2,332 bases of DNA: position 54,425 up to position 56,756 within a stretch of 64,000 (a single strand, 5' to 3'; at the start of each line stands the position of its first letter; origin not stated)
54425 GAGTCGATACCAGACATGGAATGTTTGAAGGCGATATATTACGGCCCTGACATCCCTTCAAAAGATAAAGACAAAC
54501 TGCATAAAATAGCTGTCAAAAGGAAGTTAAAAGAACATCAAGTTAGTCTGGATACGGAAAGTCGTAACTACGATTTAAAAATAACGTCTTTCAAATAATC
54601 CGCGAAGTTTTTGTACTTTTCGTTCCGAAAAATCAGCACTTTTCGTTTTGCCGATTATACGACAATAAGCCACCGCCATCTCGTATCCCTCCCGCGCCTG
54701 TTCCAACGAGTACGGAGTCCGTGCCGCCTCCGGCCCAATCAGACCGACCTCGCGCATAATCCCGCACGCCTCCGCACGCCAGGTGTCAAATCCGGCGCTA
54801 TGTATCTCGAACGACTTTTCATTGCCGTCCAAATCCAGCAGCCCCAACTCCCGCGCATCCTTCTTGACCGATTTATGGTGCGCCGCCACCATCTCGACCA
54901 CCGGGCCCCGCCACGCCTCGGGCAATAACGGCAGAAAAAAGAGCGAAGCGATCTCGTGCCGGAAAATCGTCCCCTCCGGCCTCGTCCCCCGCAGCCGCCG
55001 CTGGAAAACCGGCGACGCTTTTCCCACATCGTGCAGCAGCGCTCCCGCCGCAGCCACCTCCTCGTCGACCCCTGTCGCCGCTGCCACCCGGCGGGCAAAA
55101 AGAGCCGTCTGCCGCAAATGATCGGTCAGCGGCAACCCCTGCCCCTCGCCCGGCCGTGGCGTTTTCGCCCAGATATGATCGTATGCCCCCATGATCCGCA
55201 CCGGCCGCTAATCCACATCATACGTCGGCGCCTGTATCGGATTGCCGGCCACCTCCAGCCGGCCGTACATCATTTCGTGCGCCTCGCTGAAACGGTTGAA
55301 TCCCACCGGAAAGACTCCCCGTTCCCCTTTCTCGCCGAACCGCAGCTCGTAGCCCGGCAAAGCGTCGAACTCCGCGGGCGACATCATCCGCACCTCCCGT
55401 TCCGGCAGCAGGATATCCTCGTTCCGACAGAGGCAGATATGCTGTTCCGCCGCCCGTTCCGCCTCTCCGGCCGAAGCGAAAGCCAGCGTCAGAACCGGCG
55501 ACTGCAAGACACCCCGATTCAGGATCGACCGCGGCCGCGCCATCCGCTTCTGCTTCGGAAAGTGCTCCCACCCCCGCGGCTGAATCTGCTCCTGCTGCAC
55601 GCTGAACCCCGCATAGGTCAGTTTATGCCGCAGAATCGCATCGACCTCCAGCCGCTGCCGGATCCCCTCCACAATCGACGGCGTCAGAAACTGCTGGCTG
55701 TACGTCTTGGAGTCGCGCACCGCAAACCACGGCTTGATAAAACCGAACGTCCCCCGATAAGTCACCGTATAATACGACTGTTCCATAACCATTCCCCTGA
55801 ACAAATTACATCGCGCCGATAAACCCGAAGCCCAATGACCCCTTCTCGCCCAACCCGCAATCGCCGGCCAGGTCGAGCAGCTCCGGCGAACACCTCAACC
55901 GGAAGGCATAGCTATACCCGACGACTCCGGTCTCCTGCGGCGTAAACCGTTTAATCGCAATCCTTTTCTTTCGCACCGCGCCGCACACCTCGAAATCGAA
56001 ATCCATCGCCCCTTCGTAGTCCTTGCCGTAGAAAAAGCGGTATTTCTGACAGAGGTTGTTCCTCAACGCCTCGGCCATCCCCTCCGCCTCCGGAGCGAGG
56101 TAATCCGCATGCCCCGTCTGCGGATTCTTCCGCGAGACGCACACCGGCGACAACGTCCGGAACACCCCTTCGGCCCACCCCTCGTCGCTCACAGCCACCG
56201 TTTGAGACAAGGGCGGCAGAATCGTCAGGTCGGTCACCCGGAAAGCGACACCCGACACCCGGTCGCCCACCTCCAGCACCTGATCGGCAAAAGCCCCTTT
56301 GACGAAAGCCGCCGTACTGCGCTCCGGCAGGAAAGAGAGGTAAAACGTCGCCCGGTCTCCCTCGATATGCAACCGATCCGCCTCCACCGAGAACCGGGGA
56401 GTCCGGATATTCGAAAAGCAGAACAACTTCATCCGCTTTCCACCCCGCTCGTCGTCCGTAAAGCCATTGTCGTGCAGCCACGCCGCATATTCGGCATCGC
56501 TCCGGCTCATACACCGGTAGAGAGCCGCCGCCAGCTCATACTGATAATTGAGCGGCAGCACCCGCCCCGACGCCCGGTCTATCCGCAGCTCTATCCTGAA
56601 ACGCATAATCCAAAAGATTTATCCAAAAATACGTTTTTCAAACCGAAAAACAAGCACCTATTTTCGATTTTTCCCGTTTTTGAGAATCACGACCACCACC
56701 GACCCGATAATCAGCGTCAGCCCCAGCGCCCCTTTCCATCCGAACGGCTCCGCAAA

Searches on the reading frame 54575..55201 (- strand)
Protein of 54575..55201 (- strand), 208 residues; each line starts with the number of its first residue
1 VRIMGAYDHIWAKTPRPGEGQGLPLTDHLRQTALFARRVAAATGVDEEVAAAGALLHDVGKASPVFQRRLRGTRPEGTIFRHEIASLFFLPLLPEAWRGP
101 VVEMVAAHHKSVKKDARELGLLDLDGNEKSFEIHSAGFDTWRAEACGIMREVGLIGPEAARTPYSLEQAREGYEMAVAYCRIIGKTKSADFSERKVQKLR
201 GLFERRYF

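Call 6: search_protein_families(library=pfam, proteins=[window:54575-55201:-], max_evalue=0.01)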
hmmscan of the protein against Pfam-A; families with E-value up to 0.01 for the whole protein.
window:54575-55201:- (208 aa): 3 families
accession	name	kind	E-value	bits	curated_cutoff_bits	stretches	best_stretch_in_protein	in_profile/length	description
PF01966.28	HD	-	4.3e-10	40.3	22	1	27-113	3-90/116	HD domain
PF18019.7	Cas3_HD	-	3.1e-09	37.6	23.1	1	11-117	1-137/207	Cas3, HD domain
PF08668.18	HDOD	-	0.0001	22.3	22.9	1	25-61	95-132/196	HDOD domain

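Call 12: search_protein_families(library=ncbifam, proteins=[window:54575-55201:-], max_evalue=0.01)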
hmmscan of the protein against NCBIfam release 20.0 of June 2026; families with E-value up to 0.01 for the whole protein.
window:54575-55201:- (208 aa): 7 families
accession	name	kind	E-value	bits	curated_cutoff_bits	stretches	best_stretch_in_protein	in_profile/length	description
TIGR01596.1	cas3_HD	equivalog_domain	7.9e-18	65.1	43.45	1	25-151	1-138/178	CRISPR-associated endonuclease Cas3''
TIGR02621.3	cas3_GSU0051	exception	1.7e-09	37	400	1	20-77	666-726/854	type I-G CRISPR-associated helicase/endonuclease Cas3g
TIGR00277.1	HDIG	domain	6.3e-07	29.2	27.6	1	26-62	6-42/84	HDIG domain-containing metalloprotein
TIGR02562.1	cas3_yersinia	equivalog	3.2e-05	22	565.95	1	49-89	115-158/1110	type I-F CRISPR-associated helicase Cas3f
NF009345.0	PRK12705.1-2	equivalog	0.00043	18.9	904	1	25-62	325-362/509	hypothetical protein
TIGR03276.1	Phn-HD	hypoth_equivalog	0.0021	17.6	214.6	1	26-108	27-102/179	phosphonate degradation HD-domain oxygenase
NF009343.0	PRK12703.1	equivalog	0.0042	16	434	1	25-62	188-225/339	tRNA (cytidine(56)-2'-O)-methyltransferase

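Call 27: search_protein_families(library=padloc, proteins=[window:54575-55201:-], max_evalue=0.001)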
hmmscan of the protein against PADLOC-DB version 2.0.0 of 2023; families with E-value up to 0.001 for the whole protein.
window:54575-55201:- (208 aa): 21 families
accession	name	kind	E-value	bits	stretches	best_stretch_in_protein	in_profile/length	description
PDLC02079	Cas3b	-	3.4e-52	175.6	1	7-187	2-172/691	-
PDLC00940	Cas3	-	2.1e-18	65.1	1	25-151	1-138/178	CRISPR-associated endonuclease Cas3-HD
PDLC01254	Cas3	-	7e-18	63.4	1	19-128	3-107/164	CAS-I; effector_G3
PDLC01761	Cas3b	-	5.6e-16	56.4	1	8-124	2-116/705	-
PDLC01765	Cas3c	-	2.7e-12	44.4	1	10-117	13-98/612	-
PDLC01767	Cas3e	-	1.3e-11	41.8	1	9-125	24-123/680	-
PDLC01766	Cas3c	-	3.4e-10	36.8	1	17-78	332-386/1009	-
PDLC01769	Cas3g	-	2.4e-08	31.1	1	23-75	657-712/836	-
PDLC01378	Cas3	-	4.2e-08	31.7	1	44-141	28-120/174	CAS-I; effector_G3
PDLC01759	Cas3b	-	5.4e-08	30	1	9-125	6-103/711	-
PDLC01770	Cas3g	-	1.2e-07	28.7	1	20-118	537-649/733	-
PDLC01757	Cas3b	-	2.7e-07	27.5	1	45-117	35-107/676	-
PDLC01456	Cas3a2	-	5.1e-07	28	1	44-162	45-150/207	CAS-I; effector_G3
PDLC01286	Cas3f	-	1.7e-06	24.6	1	48-97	109-159/979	CAS-I-F; effector_G3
PDLC02080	Cas3b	-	6.4e-06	22.9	1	48-90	59-100/709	-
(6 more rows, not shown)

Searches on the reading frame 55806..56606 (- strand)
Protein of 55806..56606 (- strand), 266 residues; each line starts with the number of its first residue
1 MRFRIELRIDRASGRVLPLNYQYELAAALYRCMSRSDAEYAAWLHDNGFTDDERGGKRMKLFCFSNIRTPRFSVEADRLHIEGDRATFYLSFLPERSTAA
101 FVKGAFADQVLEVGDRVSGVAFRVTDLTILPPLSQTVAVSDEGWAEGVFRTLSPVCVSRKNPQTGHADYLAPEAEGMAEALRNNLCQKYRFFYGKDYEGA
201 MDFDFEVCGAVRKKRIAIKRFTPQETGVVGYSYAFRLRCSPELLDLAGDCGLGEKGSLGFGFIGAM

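Call 6: search_protein_families(library=pfam, proteins=[window:55806-56606:-], max_evalue=0.01)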
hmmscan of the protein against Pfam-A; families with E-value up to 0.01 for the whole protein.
window:55806-56606:- (266 aa): 2 families
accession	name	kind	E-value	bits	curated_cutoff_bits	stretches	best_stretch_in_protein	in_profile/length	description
PF01881.21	Cas_Cas6_C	-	1.9e-23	84.1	23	1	148-263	12-123/125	CRISPR associated protein Cas6, C-terminal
PF21350.2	Cas6_I-A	-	1.4e-11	44.9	27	1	17-115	2-92/101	CRISPR-associated protein Cas6, N-terminal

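Call 12: search_protein_families(library=ncbifam, proteins=[window:55806-56606:-], max_evalue=0.01)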
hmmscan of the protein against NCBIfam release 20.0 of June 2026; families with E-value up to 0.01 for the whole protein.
window:55806-56606:- (266 aa): 1 family
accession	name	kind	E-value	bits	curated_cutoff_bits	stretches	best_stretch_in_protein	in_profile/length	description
TIGR01877.1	cas_cas6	equivalog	2.8e-27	96.5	58.65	1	56-263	5-199/200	CRISPR-associated endoribonuclease Cas6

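Call 27: search_protein_families(library=padloc, proteins=[window:55806-56606:-], max_evalue=0.001)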
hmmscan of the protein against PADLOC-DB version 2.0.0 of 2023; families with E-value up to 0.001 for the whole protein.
window:55806-56606:- (266 aa): 17 families
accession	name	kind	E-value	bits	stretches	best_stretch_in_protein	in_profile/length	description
PDLC01782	Cas6b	-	2.7e-59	199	1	1-264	1-232/235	-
PDLC01372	Cas6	-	1.2e-34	118.4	1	1-263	1-233/235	"CAS-I,CAS-II,CAS-III,CAS-IV,CAS-V,CAS-VI; crRNAmaturation"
PDLC01451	Cas6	-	1.3e-31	108.7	1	1-263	1-215/219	"CAS-I,CAS-II,CAS-III,CAS-IV,CAS-V,CAS-VI; crRNAmaturation"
PDLC01718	typeIV_Cas6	-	2.8e-28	97.4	1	1-263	1-237/262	Cas6_7_IV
PDLC00956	Cas6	-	7.4e-28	96.5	1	56-263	5-199/200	CRISPR-associated endoribonuclease Cas6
PDLC01609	Cas6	-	1.4e-24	85.4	1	145-263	30-135/137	"CAS-I,CAS-II,CAS-III,CAS-IV,CAS-V,CAS-VI; crRNAmaturation"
PDLC01265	Cas6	-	1.9e-20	72.4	1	60-263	2-178/179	"CAS-I,CAS-II,CAS-III,CAS-IV,CAS-V,CAS-VI; crRNAmaturation"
PDLC02098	Cas6_IIIa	-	1.5e-16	59.4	1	15-263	13-197/200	-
PDLC01783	Cas6b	-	3.6e-14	51.1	1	1-263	1-222/225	-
PDLC01785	Cas6b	-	5.7e-10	37.8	1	44-263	31-250/257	-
PDLC01786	Cas6b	-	3.9e-09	34.7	1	27-263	25-227/228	-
PDLC01789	Cas6b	-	7.1e-09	34.1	1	1-263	1-237/240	-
PDLC02101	Cas6b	-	1.2e-06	26.6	1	4-263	2-217/218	-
PDLC02103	Cas6b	-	1.2e-05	23.2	1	147-263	127-236/240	-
PDLC01784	Cas6b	-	2.3e-05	22.1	1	174-264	137-226/230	-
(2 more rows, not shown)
